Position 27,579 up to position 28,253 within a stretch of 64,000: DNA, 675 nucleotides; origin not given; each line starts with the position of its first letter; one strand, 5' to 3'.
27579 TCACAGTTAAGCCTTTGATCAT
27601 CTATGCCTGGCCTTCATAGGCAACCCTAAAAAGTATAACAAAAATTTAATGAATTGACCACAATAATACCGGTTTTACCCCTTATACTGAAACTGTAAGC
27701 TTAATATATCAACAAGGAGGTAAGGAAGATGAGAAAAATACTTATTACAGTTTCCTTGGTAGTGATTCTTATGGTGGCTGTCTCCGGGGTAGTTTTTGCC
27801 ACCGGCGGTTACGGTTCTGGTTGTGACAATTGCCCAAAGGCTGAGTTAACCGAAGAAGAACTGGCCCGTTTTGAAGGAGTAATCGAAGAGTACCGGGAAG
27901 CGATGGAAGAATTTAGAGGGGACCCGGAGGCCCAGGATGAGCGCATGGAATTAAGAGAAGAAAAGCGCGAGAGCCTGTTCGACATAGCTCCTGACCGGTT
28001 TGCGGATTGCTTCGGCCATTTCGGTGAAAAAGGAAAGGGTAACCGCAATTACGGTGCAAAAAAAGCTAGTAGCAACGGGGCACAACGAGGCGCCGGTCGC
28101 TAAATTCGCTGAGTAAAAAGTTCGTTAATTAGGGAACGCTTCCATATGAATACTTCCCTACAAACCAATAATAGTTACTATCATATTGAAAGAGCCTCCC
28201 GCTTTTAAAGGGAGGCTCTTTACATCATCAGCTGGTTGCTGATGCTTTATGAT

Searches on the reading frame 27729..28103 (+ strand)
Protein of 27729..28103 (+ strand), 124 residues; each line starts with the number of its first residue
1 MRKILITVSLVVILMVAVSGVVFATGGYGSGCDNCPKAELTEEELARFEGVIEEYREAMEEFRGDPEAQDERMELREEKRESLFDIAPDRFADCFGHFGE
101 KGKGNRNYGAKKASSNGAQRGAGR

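Call 10: search_protein_families(library=pfam, proteins=[window:27729-28103:+], max_evalue=0.01)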
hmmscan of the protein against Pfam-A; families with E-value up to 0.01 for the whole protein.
window:27729-28103:+ (124 aa): 1 family
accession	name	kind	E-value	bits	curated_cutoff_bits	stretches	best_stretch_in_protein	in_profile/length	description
PF01099.22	Uteroglobin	-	0.0043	17.8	24.8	1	15-77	4-64/90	Uteroglobin family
